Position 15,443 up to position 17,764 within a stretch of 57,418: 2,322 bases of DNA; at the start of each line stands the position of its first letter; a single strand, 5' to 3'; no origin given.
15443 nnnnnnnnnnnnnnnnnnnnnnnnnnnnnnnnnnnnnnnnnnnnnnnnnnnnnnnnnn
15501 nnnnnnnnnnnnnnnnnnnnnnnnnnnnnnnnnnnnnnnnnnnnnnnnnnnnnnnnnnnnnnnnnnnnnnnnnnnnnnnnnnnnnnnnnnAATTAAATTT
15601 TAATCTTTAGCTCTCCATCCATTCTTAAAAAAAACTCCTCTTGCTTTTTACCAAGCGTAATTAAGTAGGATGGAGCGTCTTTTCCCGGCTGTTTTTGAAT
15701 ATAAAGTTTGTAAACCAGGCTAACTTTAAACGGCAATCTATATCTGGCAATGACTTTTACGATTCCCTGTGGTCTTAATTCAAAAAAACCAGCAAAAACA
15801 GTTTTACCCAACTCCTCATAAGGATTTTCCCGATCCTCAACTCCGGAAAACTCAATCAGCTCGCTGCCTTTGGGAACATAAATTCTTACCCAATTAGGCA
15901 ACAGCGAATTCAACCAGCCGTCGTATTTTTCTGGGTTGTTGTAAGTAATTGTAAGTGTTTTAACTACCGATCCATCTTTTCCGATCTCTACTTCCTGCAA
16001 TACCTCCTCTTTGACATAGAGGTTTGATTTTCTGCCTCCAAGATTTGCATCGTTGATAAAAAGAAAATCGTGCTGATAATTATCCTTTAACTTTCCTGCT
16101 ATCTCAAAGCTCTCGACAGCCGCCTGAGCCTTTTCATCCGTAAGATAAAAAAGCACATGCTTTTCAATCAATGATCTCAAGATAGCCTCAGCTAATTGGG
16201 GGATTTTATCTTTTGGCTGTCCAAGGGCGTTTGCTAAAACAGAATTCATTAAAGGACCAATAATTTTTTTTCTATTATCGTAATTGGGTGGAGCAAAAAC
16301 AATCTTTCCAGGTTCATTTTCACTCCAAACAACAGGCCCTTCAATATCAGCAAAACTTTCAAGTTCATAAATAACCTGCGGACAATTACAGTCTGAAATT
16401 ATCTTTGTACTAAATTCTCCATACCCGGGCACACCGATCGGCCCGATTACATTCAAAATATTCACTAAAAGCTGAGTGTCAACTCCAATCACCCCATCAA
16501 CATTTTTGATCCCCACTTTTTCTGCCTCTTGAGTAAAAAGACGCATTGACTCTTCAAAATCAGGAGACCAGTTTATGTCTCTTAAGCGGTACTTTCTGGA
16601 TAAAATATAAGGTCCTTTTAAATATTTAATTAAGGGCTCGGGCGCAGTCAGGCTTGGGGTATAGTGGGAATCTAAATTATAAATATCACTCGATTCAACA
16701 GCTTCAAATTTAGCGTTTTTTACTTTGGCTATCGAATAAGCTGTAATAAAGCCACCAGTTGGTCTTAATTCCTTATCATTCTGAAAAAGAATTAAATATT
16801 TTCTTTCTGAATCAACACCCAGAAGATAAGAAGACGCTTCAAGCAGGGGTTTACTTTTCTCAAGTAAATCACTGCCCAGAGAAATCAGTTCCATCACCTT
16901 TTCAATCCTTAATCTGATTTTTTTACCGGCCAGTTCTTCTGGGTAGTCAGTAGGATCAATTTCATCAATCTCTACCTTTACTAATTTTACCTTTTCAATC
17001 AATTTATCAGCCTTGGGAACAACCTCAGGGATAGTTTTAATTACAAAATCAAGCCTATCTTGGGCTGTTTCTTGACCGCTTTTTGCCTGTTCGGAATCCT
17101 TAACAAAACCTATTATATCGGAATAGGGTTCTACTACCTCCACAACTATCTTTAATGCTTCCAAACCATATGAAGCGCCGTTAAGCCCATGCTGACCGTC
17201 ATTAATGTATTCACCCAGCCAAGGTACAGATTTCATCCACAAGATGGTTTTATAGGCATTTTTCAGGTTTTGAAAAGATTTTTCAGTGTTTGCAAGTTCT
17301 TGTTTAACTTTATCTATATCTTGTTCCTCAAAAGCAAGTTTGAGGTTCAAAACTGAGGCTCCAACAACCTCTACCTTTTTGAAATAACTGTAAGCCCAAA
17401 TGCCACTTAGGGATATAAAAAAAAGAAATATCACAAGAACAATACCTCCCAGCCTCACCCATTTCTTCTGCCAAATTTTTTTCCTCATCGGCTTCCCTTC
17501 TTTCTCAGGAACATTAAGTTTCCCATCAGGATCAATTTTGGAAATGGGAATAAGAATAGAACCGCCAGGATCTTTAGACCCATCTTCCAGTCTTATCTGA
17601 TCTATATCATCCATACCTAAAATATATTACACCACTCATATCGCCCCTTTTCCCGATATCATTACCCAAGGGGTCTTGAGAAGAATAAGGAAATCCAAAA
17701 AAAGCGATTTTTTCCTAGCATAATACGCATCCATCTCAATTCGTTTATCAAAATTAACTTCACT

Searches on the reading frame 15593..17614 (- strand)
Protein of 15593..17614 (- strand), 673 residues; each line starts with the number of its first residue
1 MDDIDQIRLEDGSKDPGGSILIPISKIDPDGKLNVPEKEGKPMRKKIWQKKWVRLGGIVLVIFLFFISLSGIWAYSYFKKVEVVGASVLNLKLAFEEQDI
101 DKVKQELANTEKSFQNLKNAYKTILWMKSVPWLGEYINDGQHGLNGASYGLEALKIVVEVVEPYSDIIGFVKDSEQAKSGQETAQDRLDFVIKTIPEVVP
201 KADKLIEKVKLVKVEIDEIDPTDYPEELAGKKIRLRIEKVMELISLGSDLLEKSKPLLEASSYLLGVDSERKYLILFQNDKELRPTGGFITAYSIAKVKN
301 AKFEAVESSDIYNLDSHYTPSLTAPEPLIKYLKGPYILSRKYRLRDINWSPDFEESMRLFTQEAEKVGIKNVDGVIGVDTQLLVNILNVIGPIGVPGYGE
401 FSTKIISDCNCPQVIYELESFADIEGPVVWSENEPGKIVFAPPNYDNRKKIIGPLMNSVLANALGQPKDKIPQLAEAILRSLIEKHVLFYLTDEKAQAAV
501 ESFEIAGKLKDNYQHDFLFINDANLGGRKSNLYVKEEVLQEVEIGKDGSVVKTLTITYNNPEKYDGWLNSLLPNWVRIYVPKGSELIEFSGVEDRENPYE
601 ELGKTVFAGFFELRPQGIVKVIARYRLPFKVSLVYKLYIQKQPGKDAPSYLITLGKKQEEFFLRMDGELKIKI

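Call 42: search_protein_families(library=pfam, proteins=[window:15593-17614:-], max_evalue=0.001)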
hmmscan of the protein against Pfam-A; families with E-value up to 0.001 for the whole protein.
window:15593-17614:- (673 aa): 1 family
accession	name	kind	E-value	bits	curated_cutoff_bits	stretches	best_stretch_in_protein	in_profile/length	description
PF13196.11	DUF4012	-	1.4e-21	78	28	1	269-400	2-128/144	Protein of unknown function (DUF4012)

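Call 84: search_protein_families(library=ncbifam, proteins=[window:15593-17614:-], max_evalue=0.001)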
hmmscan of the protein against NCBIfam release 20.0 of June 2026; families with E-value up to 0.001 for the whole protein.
window:15593-17614:- (673 aa): 0 families
